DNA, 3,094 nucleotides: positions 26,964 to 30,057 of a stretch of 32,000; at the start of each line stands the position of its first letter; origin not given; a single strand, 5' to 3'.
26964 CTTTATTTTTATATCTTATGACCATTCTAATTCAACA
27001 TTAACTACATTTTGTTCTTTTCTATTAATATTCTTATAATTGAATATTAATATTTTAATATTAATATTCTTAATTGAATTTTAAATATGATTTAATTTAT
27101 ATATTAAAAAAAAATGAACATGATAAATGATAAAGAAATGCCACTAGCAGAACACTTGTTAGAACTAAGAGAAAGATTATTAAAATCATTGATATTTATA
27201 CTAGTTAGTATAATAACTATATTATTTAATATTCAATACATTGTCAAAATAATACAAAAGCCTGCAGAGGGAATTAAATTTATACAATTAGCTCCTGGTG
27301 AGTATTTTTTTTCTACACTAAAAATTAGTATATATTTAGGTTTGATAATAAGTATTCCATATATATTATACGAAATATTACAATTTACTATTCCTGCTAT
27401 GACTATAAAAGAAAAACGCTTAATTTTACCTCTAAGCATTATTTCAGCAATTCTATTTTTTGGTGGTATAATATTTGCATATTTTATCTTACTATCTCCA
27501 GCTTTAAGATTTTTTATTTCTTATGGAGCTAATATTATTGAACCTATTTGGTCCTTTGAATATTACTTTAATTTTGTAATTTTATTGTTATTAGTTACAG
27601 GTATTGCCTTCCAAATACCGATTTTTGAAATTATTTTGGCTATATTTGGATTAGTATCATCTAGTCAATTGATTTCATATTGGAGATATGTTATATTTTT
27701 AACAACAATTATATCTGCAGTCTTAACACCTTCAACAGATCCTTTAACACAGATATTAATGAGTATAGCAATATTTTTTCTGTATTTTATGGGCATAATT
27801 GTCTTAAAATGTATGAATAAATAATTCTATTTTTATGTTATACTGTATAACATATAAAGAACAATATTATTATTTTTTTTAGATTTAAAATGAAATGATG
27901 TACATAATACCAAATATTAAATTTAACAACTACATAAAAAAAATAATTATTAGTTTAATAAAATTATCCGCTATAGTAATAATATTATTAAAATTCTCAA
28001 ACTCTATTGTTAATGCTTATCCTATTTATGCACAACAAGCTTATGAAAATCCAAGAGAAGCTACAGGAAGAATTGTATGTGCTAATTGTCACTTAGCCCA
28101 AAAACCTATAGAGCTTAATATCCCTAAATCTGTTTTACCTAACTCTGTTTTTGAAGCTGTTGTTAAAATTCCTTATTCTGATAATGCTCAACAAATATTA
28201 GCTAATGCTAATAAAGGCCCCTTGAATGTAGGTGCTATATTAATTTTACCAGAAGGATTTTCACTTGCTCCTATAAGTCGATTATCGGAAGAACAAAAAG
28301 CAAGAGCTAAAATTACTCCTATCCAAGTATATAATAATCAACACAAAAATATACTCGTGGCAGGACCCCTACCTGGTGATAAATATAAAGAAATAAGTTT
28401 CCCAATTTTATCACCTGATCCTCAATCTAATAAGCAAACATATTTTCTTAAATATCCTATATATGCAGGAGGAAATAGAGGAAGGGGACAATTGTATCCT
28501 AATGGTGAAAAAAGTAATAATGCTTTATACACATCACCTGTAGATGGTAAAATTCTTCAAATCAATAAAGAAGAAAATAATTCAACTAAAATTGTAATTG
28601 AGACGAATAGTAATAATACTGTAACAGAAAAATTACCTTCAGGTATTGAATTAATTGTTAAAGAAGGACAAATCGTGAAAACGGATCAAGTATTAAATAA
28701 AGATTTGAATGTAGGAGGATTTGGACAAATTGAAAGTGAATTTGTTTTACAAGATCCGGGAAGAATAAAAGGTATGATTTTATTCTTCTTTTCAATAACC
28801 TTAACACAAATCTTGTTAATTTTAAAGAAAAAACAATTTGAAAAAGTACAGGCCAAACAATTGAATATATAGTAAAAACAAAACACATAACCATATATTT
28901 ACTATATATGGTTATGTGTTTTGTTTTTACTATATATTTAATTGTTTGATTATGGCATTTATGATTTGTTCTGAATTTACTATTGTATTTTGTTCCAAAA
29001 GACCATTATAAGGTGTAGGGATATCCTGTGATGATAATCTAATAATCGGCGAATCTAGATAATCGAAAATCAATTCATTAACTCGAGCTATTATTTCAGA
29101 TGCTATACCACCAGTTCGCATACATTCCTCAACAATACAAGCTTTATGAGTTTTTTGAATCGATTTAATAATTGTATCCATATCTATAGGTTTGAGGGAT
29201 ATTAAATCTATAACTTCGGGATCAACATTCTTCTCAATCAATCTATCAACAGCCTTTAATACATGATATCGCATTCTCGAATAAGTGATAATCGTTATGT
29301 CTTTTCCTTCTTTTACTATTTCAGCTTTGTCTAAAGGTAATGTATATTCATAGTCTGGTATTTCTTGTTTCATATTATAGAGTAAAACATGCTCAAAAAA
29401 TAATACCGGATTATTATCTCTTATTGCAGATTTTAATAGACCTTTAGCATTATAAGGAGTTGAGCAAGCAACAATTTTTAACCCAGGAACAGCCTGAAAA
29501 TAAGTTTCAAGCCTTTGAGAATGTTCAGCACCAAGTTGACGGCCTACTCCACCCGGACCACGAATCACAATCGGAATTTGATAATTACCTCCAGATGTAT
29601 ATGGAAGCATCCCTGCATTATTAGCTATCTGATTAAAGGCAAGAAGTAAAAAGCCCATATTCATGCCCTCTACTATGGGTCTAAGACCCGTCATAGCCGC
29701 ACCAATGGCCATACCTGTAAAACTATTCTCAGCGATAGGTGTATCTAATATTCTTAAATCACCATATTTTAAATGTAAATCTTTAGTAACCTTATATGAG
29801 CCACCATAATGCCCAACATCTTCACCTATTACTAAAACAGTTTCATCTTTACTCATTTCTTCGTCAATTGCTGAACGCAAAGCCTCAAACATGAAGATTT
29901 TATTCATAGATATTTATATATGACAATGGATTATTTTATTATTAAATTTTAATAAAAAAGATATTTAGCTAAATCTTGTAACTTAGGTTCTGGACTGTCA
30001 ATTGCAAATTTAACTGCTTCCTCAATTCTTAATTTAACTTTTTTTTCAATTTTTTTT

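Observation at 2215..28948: Every convergent gene junction carries a unique palindrome that invades the coding ends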

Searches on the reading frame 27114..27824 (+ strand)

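Call 72: search_protein_families(library=pfam, proteins=[window:27114-27824:+], max_evalue=0.001)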
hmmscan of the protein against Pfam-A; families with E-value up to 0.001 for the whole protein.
window:27114-27824:+ (236 aa): 1 family
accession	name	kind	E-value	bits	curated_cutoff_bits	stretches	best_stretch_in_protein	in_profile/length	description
PF00902.23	TatC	-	2.6e-56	191.1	25.1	1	13-218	1-207/208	Sec-independent protein translocase protein (TatC)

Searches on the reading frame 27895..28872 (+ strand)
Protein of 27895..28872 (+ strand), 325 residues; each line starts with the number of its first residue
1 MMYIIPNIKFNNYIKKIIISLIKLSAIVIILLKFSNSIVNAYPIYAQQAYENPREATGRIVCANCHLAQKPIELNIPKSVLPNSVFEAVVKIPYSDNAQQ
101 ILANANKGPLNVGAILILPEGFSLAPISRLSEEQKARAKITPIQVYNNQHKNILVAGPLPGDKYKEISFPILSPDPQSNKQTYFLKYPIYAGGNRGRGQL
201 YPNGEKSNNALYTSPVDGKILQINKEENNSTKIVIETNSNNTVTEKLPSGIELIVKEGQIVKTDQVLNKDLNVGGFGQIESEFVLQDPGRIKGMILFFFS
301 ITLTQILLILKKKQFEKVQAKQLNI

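Call 54: search_solved_structures(query=window:27895-28872:+, max_evalue=1e-30, show_alignments=3)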
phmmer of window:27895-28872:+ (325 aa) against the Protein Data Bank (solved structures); distinct sequences matched with E-value up to 1e-30: 17.
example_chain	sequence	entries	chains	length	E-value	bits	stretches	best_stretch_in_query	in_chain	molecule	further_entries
7qrm_C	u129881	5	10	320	6.3e-111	373.9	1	11-324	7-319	Cytochrome f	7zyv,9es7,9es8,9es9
6rqf_K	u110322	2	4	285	1.1e-105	356.6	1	42-324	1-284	Cytochrome f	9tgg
1q90_A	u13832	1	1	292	2.6e-103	348.9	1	42-324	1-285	Apocytochrome f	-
1vf5_C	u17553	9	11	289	7.8e-96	324.3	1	42-324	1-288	CYTOCHROME F | Apocytochrome f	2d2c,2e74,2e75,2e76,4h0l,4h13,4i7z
4ogq_C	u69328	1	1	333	1.6e-94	320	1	37-324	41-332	Apocytochrome f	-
1hcz_A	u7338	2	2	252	7e-94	317.9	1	42-291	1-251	CYTOCHROME F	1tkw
1ctm_A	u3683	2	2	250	2.3e-93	316.2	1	42-289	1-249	CYTOCHROME F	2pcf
2zt9_C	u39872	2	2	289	3.4e-93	315.7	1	42-324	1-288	Apocytochrome f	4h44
7r0w_K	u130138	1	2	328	9.5e-93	314.2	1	23-324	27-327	Cytochrome f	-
7zxy_C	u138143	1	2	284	6.5e-91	308.2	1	42-324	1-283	Cytochrome f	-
1cfm_A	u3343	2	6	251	6.1e-88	298.4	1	42-290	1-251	CYTOCHROME F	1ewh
1e2v_A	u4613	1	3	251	3.5e-87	295.9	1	42-290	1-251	CYTOCHROME F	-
1e2z_A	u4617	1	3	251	5.1e-87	295.4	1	42-290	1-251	CYTOCHROME F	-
1ci3_M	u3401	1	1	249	5.7e-87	295.2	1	42-288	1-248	PROTEIN (CYTOCHROME F)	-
1e2w_A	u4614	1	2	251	6.9e-87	294.9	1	42-290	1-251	CYTOCHROME F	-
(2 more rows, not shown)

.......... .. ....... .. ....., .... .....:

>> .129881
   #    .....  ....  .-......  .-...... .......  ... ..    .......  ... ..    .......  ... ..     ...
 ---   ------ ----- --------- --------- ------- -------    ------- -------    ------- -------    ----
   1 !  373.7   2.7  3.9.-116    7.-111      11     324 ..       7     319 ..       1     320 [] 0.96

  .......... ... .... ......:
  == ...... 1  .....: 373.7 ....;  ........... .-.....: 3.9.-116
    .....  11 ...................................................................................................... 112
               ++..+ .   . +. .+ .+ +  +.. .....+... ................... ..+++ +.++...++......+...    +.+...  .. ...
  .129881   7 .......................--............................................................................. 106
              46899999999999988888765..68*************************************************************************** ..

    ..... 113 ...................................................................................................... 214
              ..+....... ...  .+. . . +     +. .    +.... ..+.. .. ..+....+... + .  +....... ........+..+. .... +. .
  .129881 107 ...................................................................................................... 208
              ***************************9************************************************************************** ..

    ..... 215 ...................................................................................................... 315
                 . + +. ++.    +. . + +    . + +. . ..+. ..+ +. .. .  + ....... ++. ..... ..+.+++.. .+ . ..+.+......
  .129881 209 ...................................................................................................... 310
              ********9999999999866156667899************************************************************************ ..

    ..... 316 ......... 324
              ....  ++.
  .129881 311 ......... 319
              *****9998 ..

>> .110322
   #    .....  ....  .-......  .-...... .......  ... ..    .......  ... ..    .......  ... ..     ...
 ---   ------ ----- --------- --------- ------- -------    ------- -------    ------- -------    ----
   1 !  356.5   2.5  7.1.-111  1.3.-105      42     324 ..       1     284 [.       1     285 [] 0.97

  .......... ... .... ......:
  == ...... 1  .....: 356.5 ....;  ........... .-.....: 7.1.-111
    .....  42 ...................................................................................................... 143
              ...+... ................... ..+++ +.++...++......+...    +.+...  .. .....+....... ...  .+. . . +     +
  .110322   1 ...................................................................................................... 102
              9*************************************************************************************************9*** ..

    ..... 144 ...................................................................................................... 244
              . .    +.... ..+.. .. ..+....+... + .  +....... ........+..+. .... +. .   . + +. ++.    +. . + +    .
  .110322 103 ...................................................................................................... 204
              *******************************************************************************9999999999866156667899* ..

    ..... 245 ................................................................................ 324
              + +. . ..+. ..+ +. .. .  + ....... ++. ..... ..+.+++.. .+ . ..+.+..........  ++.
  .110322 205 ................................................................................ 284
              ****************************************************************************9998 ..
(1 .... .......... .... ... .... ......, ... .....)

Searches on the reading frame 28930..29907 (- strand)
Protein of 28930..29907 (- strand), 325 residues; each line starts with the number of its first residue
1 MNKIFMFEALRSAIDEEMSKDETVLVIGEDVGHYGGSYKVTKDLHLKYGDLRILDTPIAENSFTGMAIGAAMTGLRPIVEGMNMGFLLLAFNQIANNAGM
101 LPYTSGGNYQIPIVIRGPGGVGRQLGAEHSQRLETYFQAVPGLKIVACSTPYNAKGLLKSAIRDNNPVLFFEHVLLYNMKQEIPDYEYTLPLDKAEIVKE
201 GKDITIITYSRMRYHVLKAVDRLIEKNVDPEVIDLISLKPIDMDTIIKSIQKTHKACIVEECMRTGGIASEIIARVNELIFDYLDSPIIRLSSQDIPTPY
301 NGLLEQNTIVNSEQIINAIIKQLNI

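Call 53: search_solved_structures(query=window:28930-29907:-, max_evalue=1e-30, show_alignments=2)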
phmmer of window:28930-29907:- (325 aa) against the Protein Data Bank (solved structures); distinct sequences matched with E-value up to 1e-30: 12.
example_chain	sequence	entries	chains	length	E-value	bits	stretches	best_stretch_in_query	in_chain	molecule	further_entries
6cer_B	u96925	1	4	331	2.3e-80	273.3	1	6-325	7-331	Pyruvate dehydrogenase E1 component subunit beta, mitochondrial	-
3exe_B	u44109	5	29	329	2.4e-80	273.3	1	6-325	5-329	Pyruvate dehydrogenase E1 component subunit beta, mitochondrial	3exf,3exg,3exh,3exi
1ni4_B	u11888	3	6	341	2.5e-80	273.2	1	6-325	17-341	Pyruvate dehydrogenase E1 component: Beta subunit | Pyruvate dehydrogenase E1 component subunit beta | Pyruvate dehydrogenase E1 component subunit beta, mitocho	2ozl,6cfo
3duf_B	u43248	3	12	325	2.7e-79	269.8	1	3-319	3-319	Pyruvate dehydrogenase E1 component subunit beta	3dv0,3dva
1w85_B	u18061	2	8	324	4.1e-79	269.2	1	5-319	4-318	PYRUVATE DEHYDROGENASE E1 COMPONENT, BETA SUBUNIT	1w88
1um9_B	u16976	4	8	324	1.7e-75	257.3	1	5-301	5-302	2-oxo acid dehydrogenase beta subunit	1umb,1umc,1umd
1ik6_A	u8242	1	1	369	2.4e-75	256.8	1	6-298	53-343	pyruvate dehydrogenase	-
1qs0_B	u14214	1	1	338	1.6e-64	221.3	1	5-300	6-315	2-OXOISOVALERATE DEHYDROGENASE BETA-SUBUNIT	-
2bp7_B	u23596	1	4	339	1.6e-64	221.3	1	4-300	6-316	2-OXOISOVALERATE DEHYDROGENASE BETA SUBUNIT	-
1dtw_B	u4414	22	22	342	5e-61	209.8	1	3-305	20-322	BRANCHED-CHAIN ALPHA-KETO ACID DEHYDROGENASE BETA SUBUNIT | 2-OXOISOVALERATE DEHYDROGENASE BETA SUBUNIT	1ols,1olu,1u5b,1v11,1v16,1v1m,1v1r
2j9f_B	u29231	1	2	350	5.4e-61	209.7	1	3-305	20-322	2-OXOISOVALERATE DEHYDROGENASE BETA SUBUNIT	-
1olx_B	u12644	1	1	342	8.5e-60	205.7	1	3-305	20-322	2-OXOISOVALERATE DEHYDROGENASE BETA SUBUNIT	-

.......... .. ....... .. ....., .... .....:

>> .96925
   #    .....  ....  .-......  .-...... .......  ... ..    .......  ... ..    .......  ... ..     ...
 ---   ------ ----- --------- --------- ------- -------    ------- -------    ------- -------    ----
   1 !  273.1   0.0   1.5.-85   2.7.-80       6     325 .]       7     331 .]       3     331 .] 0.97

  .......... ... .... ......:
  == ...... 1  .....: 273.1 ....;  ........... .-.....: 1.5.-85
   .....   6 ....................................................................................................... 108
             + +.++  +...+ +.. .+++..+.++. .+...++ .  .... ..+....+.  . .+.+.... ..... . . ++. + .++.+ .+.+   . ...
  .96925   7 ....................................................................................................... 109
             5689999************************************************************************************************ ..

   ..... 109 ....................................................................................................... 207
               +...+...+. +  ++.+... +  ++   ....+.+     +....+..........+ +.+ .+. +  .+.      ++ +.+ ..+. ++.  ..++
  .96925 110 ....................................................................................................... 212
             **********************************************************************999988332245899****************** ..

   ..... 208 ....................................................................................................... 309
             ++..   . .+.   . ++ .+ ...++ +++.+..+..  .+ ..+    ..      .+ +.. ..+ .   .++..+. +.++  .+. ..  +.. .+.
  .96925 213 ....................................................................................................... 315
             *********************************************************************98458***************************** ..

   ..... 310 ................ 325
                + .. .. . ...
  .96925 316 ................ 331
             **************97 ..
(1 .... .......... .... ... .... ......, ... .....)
